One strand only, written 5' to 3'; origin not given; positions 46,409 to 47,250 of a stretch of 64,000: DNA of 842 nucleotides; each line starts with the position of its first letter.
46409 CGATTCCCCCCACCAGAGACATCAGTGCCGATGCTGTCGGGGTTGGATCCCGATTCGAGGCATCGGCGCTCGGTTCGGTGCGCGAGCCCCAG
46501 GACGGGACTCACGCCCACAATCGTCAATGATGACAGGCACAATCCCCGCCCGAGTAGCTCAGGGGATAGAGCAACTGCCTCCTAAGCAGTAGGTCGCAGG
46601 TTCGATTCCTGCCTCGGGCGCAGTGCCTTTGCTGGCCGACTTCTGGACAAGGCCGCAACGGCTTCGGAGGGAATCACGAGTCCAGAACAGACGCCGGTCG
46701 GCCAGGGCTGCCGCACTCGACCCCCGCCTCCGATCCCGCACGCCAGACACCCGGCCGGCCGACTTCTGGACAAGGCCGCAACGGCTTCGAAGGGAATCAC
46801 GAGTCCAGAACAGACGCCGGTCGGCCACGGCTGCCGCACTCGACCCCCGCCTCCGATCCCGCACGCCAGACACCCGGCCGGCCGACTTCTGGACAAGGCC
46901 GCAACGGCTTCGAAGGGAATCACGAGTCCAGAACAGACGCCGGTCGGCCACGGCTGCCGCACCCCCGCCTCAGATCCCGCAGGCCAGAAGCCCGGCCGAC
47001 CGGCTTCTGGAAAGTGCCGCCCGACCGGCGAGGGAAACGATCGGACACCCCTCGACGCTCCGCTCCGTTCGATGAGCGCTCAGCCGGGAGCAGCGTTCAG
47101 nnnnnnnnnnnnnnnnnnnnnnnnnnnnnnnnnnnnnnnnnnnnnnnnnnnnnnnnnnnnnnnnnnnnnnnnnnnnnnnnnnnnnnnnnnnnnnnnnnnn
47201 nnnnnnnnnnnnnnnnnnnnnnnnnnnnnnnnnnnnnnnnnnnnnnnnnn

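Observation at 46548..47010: tRNA-Arg(CCT) followed immediately by a 3x 123-bp tandem repeat with internal hairpins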

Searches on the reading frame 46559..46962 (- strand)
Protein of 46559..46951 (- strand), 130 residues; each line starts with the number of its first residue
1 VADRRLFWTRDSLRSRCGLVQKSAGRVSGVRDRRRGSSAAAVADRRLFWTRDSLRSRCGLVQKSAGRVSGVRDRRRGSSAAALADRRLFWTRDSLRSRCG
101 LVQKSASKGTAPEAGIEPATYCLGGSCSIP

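Call 60: search_protein_families(library=pfam, proteins=[window:46559-46951:-, window:46582-46962:-], max_evalue=0.01)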
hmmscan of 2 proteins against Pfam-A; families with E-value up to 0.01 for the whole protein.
window:46559-46951:- (130 aa): 0 families

window:46582-46962:- (126 aa): 0 families

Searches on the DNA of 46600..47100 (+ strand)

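Call 35: search_rna_families(source=window, start=46600, end=47100, threshold=evalue, max_evalue=10, show_alignments=3)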
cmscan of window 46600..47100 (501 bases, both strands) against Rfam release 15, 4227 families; matches with E-value up to 10: 0.
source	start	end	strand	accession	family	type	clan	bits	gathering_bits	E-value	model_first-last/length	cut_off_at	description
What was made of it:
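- There is no Rfam match even at E<=10 (call 35).
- Tried and rejected: A known ribozyme or riboswitch was rejected by the Rfam E-value scan (call 35).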

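Call 41: search_dna_similar(query=window:46625-46760:+, collection=plasmids, mode=distant, max_evalue=0.01)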
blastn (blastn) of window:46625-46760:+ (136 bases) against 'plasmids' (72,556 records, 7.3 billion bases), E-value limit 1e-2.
Records with a match: 1; places in all: 1; records where one place covers at least 80% of the query: 0.
Best place of each record, by identity: 90-95% 1.
By first word of the organism name: Shinella 1.
By predicted mobility (MOB-suite, as given by PLSDB): non-mobilizable 1.
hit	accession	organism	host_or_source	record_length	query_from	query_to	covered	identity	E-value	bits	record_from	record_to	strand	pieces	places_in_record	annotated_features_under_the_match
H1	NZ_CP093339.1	Shinella sp. H4-D48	whole organism,grassland soil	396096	23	55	24%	90.9%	8e-3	47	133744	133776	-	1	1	enoyl-CoA hydratase/isomerase family protein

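Call 42: search_dna_similar(query=window:46625-46760:+, collection=phages, mode=distant, max_evalue=0.01)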
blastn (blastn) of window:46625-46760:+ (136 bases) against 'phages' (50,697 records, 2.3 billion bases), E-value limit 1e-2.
No match.

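Call 51: build_rna_model(alignment_id=A3, structure=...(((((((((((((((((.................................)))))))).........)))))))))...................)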
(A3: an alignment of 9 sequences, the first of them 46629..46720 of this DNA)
Model R1 built from alignment A3 (9 sequences, 98 columns); structure: as given.
model positions 92; base pairs 17; branch points 0; effective number of sequences 1.92; information 0.62 bits per position. Calibrated on 0.2 Mb of random sequence (short: E-values are rough).
structure used (alignment columns):
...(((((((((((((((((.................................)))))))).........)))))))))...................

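Call 52: search_with_rna_model(model_id=R1, source=window, filters=off, max_evalue=10)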
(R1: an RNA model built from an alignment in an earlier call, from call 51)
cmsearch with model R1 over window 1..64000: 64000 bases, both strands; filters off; matches with E-value up to 10: 52.
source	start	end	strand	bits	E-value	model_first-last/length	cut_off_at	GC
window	46629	46720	+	106.5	2.4e-20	1-92/92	no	0.65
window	46752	46843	+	98.8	9.8e-19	1-92/92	no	0.67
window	46875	46966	+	94.1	9.7e-18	1-92/92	no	0.7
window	46977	47027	-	16.9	0.13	1-92/92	no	0.75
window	46736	46827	-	13.9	0.52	1-92/92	no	0.67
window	46859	46950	-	13.9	0.52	1-92/92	no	0.67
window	30223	30274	-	12.9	0.84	1-92/92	no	0.75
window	17109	17147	-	12.8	0.87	1-92/92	no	0.79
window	52643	52684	+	12.7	0.93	1-92/92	no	0.76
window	55873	55936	+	12.4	1.1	1-92/92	no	0.66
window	20341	20372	-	11.9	1.4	1-92/92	no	0.72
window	35125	35223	+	11.7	1.5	1-92/92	no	0.68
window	40327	40359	-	11.6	1.5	1-92/92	no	0.79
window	54563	54604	+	11.2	1.9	1-92/92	no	0.67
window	28252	28302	+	11.1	1.9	1-92/92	no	0.71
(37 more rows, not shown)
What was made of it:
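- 46752..46843 (+): Hairpin element, copy 2. R1, 98.8 bits (call 52)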

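Call 53: search_with_rna_model(model_id=R1, sources=[L001, L002, L005, L006, L007, L008, L009, L010, L012, L013, L014], filters=default, max_evalue=10)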
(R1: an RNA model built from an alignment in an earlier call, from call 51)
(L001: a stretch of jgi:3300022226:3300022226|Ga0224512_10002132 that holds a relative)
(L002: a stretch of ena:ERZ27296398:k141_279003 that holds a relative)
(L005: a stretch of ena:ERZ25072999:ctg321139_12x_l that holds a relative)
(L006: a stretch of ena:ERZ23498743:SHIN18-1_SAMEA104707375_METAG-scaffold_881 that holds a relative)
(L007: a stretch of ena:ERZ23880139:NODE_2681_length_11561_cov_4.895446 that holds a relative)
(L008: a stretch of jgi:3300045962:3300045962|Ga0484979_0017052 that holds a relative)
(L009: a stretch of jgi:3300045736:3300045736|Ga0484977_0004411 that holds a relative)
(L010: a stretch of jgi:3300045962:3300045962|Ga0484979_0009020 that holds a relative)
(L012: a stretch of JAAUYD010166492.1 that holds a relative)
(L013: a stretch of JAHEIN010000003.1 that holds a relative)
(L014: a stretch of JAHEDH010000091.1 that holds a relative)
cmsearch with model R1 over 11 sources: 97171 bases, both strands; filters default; matches with E-value up to 10: 20.
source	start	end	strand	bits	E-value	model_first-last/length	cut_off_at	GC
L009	2049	2140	-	104.8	8.4e-20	1-92/92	no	0.68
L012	1012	1101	+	99.4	1.2e-18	1-92/92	no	0.67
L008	4990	5080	-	93.4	2.1e-17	1-92/92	no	0.7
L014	1101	1193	-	90.1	9.9e-17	1-92/92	no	0.72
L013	4882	4971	-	89.9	1.1e-16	1-92/92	no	0.7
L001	7069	7164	-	72.9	3.8e-13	1-92/92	no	0.72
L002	3855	3950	-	72.9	3.8e-13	1-92/92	no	0.72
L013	4772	4862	-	71.8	6.6e-13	1-92/92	no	0.69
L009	1940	2023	-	37.9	7.9e-06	1-92/92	no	0.69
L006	7057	7100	-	27.6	0.0011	1-92/92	no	0.73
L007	3583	3626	-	27.6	0.0011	1-92/92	no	0.73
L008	5005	5095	+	23.6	0.0074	1-92/92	no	0.69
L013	4122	4225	-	14.1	0.72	1-92/92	no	0.64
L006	12438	12465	+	12.9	1.3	1-92/92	no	0.71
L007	8964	8991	+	12.9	1.3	1-92/92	no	0.71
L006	6963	7043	-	12.6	1.5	1-92/92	no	0.63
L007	3489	3569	-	12.6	1.5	1-92/92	no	0.63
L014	7758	7794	-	12.1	1.8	1-92/92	no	0.76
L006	2612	2694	-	11.5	2.5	1-92/92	no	0.71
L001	1968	2009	-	11.2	2.9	1-92/92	no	0.79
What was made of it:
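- L010 has the integrase and tRNA but no hairpin (call 53). L009 and L013 independently show tandem copies (call 53).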

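Call 66: search_with_rna_model(model_id=R1, sources=[L015, L016, L017, L018, L019, L020, L021, L022, L023, L024, L025, L026, L027, L028, L029, L030, L031, L032], filters=off, max_evalue=1)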
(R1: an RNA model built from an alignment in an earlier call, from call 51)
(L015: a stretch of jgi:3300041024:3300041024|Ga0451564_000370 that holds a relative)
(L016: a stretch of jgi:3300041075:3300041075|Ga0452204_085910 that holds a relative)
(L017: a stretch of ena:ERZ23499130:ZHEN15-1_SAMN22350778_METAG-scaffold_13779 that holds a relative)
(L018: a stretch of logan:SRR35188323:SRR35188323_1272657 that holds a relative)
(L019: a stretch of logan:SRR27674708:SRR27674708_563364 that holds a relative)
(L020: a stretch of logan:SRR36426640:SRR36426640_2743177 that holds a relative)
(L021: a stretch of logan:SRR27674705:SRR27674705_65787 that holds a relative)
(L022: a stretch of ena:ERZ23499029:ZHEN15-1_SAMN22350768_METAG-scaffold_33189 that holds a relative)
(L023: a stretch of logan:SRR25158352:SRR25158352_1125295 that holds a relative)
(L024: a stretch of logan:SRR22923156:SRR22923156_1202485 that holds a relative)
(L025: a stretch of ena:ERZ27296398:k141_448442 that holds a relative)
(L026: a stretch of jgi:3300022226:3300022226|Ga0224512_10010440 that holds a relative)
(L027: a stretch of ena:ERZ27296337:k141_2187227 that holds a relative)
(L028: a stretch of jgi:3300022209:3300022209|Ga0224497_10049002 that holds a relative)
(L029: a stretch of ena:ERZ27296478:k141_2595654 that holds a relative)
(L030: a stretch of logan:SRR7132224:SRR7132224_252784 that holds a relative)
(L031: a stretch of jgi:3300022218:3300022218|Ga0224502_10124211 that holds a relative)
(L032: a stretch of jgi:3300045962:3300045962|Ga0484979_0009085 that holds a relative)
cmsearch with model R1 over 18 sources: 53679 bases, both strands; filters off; matches with E-value up to 1: 4.
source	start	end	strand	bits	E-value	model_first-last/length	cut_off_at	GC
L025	5524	5566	+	17.8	0.067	1-92/92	no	0.84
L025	5570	5619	-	15.2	0.23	1-92/92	no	0.74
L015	5652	5726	-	13.6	0.51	1-92/92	no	0.73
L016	3017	3091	-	13.6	0.51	1-92/92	no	0.73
